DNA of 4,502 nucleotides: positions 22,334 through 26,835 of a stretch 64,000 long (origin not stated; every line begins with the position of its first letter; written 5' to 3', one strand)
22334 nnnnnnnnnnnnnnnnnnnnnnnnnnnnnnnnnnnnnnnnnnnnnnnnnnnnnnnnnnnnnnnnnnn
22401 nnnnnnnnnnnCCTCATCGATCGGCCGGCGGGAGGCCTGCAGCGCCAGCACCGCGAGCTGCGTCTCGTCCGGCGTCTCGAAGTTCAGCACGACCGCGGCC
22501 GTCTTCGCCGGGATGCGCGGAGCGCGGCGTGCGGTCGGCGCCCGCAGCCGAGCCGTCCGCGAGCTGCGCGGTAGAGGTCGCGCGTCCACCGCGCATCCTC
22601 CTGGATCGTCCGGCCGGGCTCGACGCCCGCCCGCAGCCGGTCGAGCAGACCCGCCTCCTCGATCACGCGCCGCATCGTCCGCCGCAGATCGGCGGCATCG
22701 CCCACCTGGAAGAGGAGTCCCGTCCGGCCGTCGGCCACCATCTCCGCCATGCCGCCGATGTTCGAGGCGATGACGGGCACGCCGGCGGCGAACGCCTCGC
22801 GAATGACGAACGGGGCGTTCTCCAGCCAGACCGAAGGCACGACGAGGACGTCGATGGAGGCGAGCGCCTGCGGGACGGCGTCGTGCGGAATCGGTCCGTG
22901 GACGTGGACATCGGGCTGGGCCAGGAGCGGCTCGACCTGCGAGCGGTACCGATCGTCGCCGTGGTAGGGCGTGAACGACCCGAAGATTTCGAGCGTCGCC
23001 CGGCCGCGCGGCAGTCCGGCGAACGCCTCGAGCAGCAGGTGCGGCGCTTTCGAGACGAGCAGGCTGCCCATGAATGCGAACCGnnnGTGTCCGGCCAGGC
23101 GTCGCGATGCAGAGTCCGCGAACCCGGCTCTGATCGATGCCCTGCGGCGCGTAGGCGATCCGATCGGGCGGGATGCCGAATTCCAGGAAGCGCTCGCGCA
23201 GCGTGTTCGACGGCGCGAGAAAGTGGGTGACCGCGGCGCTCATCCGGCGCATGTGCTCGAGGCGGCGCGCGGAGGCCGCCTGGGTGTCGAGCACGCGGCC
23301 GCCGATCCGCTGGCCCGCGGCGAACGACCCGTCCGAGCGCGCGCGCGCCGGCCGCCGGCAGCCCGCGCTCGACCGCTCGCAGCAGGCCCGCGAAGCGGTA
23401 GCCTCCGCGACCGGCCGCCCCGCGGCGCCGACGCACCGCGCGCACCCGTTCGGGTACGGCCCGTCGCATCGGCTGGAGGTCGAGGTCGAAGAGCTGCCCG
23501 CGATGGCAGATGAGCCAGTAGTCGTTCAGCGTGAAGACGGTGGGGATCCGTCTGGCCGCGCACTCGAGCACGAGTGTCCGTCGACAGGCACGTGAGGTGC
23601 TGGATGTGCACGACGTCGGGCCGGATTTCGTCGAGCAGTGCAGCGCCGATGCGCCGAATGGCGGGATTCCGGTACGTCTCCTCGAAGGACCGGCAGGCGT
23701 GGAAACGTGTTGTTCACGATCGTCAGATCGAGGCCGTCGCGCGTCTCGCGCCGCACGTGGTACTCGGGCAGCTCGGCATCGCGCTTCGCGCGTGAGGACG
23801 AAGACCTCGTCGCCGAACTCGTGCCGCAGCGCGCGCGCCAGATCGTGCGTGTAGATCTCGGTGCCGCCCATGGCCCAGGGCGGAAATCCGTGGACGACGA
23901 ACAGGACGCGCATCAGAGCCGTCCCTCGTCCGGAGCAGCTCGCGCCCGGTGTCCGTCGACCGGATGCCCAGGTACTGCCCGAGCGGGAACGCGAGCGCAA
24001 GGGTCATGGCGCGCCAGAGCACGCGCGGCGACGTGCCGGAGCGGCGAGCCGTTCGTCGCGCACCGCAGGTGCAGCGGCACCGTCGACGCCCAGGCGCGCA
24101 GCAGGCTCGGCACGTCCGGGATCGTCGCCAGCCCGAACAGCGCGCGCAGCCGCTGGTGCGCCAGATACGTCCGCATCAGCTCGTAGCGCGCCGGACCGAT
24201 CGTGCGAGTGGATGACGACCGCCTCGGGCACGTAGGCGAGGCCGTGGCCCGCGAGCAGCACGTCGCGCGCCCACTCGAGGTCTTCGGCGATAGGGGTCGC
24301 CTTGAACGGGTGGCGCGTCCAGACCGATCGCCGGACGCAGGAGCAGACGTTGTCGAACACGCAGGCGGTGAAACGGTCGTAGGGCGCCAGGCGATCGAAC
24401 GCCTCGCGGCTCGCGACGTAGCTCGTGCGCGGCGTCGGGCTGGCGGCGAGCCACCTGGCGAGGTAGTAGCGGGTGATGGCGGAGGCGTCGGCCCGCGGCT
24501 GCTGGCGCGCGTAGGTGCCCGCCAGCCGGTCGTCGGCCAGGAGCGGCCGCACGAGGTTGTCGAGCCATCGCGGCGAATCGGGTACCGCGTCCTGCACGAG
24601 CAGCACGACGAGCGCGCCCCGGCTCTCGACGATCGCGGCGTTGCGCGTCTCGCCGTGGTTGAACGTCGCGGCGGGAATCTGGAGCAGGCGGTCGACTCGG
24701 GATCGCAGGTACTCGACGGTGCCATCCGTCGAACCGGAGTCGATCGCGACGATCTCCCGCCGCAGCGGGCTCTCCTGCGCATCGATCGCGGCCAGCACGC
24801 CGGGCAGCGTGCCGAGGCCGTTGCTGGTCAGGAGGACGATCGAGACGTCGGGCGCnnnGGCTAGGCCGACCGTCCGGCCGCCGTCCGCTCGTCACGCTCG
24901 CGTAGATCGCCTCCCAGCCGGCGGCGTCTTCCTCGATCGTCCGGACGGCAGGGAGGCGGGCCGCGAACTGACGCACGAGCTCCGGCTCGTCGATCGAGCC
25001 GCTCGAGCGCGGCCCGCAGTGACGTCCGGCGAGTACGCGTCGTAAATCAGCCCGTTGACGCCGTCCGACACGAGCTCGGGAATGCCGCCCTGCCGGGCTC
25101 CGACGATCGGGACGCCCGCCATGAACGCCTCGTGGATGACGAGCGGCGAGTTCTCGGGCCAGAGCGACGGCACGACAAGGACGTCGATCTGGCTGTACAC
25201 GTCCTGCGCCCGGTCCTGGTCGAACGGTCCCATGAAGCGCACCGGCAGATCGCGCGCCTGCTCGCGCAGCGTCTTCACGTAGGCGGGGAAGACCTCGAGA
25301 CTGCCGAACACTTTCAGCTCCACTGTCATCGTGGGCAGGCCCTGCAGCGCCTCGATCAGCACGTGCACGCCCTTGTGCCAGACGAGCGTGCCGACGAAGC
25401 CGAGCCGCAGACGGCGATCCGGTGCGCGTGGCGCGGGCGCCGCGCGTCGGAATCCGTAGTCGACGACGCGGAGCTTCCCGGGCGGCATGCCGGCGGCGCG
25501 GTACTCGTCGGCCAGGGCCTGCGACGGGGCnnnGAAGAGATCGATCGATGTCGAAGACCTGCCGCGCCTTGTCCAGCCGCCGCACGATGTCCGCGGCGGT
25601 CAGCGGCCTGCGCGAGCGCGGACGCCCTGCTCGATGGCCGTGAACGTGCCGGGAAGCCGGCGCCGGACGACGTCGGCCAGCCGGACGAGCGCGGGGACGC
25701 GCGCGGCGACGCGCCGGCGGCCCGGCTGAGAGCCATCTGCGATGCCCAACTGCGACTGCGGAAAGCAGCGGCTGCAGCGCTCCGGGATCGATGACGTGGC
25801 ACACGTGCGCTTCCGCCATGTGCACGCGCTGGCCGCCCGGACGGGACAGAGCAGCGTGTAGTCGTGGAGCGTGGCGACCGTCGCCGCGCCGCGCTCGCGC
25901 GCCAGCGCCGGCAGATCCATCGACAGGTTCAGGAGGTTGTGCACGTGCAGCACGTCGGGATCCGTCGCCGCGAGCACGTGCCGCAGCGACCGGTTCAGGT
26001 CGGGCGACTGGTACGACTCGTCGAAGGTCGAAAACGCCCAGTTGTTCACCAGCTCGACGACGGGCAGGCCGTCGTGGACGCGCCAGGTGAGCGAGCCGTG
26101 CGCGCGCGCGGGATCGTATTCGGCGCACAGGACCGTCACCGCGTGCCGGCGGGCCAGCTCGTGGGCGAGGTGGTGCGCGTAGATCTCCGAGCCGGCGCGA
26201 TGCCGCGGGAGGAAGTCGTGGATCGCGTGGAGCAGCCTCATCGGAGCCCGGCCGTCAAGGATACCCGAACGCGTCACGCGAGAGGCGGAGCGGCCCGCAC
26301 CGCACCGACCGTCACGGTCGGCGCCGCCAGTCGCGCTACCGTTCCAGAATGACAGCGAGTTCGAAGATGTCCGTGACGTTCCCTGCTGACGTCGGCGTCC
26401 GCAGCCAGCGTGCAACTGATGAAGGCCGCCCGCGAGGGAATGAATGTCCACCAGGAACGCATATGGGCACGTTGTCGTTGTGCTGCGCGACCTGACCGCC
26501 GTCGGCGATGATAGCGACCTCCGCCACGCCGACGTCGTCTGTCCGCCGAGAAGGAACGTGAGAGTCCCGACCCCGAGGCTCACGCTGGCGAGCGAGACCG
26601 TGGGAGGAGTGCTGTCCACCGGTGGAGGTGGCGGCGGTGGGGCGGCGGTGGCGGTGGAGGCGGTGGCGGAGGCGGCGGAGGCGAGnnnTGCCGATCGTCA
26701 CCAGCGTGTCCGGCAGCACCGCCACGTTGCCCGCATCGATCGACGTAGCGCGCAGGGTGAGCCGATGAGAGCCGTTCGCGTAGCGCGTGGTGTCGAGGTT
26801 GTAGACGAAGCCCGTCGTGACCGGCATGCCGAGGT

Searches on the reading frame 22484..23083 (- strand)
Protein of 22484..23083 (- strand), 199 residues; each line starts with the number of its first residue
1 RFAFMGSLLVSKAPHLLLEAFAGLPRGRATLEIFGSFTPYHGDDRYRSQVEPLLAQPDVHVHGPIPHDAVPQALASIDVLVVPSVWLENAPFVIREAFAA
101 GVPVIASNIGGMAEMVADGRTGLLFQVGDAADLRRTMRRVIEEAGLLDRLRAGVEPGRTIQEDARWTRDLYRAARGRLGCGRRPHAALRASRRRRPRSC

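Call 34: search_protein_families(library=ncbifam, proteins=[window:22484-23083:-], max_evalue=0.00001)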
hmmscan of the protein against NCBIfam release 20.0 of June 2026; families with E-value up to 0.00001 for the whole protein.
window:22484-23083:- (199 aa): 16 families
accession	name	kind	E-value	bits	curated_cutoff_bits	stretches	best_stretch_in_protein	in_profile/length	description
NF041876.1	EPS_EpsE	equivalog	9.1e-17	61.4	400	1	5-151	220-369/389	exopolysaccharide biosynthesis GT4 family glycosyltransferase EpsE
TIGR04348.1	TIGR04348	equivalog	4.6e-16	58.7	300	1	5-158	143-292/310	selenoneine biosynthesis selenosugar synthase SenB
TIGR04063.1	stp3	hypoth_equivalog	7.9e-16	57.9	442.05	1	4-169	218-384/397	TIGR04063 family PEP-CTERM/XrtA system glycosyltransferase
TIGR03449.1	mycothiol_MshA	equivalog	5.5e-15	55.2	462.5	1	3-151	224-377/406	D-inositol-3-phosphate glycosyltransferase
TIGR03088.1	stp2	hypoth_equivalog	1.2e-14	54.2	409.05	1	67-147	263-342/374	TIGR03088 family PEP-CTERM/XrtA system glycosyltransferase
NF038229.1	Glyco4_Geo_Pelo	equivalog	3.6e-12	45.9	400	1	43-151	203-309/338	GPMC system family 4 glycosyltransferase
TIGR03999.1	thiol_BshA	equivalog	5.6e-12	45.3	273.7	1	58-151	256-346/375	N-acetyl-alpha-D-glucosaminyl L-malate synthase BshA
TIGR04047.1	MSMEG_0565_glyc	hypoth_equivalog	2.3e-10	40.1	259.85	1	45-167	240-361/373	MSMEG_0565 family glycosyltransferase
TIGR02149.1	glgA_Coryne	subfamily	6.2e-10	38.7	302.4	1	65-138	272-346/391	glycogen synthase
NF047684.1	TeichurnBiosyTuaC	equivalog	3.8e-09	36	550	1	58-147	271-358/391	teichuronic acid biosynthesis protein TuaC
NF012028.0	PRK15484.1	subfamily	1.7e-08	34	618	1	9-126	203-326/380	lipopolysaccharide N-acetylglucosaminyltransferase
NF053787.1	GlcN_PG_synth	equivalog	2.1e-08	33.4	480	1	65-166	250-345/361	N-acetylglucosaminyl phosphatidylglycerol synthase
NF038298.1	EPS_HpsO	equivalog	5.2e-08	32.1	575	1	61-150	260-359/388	hormogonium polysaccharide biosynthesis glycosyltransferase HpsO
NF007396.0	PRK09922.1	equivalog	1.8e-07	30.3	385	1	66-144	249-327/361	lipopolysaccharide 1,6-galactosyltransferase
NF038011.1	PelF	equivalog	8e-07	28.5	100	1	70-117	377-423/489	GT4 family glycosyltransferase PelF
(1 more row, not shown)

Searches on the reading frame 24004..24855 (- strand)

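Call 34: search_protein_families(library=ncbifam, proteins=[window:24004-24855:-], max_evalue=0.00001)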
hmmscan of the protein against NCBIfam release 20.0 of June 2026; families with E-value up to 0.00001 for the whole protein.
window:24004-24855:- (283 aa): 3 families
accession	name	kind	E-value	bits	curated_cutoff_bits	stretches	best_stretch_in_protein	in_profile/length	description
NF041875.1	EPS_EpsD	equivalog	1e-10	41.6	370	1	4-93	1-93/325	exopolysaccharide biosynthesis glycosyltransferase EpsD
TIGR04283.1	glyco_like_mftF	equivalog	1.3e-07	31.5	182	1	4-121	1-113/221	TIGR04283 family arsenosugar biosynthesis glycosyltransferase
NF010496.0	PRK13915.1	equivalog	3e-07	29.8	262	1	3-112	32-149/307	glucosyl-3-phosphoglycerate synthase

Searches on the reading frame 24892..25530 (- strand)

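Call 34: search_protein_families(library=ncbifam, proteins=[window:24892-25530:-], max_evalue=0.00001)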
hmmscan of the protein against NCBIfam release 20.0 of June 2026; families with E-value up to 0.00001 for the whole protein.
window:24892-25530:- (212 aa): 16 families
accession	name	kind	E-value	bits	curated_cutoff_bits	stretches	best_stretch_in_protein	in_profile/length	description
NF041876.1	EPS_EpsE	equivalog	1.5e-15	57.3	400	1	28-177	201-357/389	exopolysaccharide biosynthesis GT4 family glycosyltransferase EpsE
TIGR03449.1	mycothiol_MshA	equivalog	1.1e-11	44.3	462.5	1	43-172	223-360/406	D-inositol-3-phosphate glycosyltransferase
NF047684.1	TeichurnBiosyTuaC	equivalog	1.3e-10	40.8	550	1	39-163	218-337/391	teichuronic acid biosynthesis protein TuaC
TIGR03088.1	stp2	hypoth_equivalog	1.9e-09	37.1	409.05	1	34-164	188-321/374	TIGR03088 family PEP-CTERM/XrtA system glycosyltransferase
TIGR04157.1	glyco_rSAM_CFB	subfamily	3.1e-09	36.3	400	1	45-162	232-347/406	TIGR04157 family glycosyltransferase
TIGR04063.1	stp3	hypoth_equivalog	4.4e-09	35.7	442.05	1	43-175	216-354/397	TIGR04063 family PEP-CTERM/XrtA system glycosyltransferase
TIGR03999.1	thiol_BshA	equivalog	4.8e-09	35.6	273.7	1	95-167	255-324/375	N-acetyl-alpha-D-glucosaminyl L-malate synthase BshA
NF041010.1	glycosy_Agl16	equivalog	9.5e-09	34.6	575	1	9-163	147-302/352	glycosylation protein Agl16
TIGR04005.1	wcaL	equivalog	1.1e-08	34.4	537.6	1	5-163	184-352/406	colanic acid biosynthesis glycosyltransferase WcaL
NF038011.1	PelF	equivalog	1.6e-08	34.1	100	1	33-155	299-423/489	GT4 family glycosyltransferase PelF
NF012028.0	PRK15484.1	subfamily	2.3e-08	33.5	618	1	45-161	198-323/380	lipopolysaccharide N-acetylglucosaminyltransferase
TIGR02149.1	glgA_Coryne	subfamily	3.1e-08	33.2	302.4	1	42-177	206-345/391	glycogen synthase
TIGR02095.1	glgA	subfamily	3.2e-08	32.7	328.45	1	43-167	297-427/477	glycogen/starch synthase, ADP-glucose type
NF046085.1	XrtY_assoc_Gly1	equivalog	1.3e-07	30.8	400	1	37-179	206-348/387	XrtY-associated glycosyltransferase XYAG1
NF010699.0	PRK14099.1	equivalog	4.7e-07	28.6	762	1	38-156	293-410/485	glycogen synthase GlgA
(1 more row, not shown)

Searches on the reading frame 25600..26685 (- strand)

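Call 34: search_protein_families(library=ncbifam, proteins=[window:25600-26685:-], max_evalue=0.00001)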
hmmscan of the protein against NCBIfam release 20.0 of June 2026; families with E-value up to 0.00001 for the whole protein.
window:25600-26685:- (361 aa): 0 families

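Call 39: search_protein_families(library=pfam, proteins=[window:25600-26685:-], max_evalue=0.001)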
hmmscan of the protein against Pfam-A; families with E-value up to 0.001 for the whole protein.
window:25600-26685:- (361 aa): 1 family
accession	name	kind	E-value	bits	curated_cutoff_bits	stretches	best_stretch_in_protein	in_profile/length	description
PF13439.12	Glyco_transf_4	-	1.8e-14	54.6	28.5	1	165-277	3-107/170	Glycosyltransferase Family 4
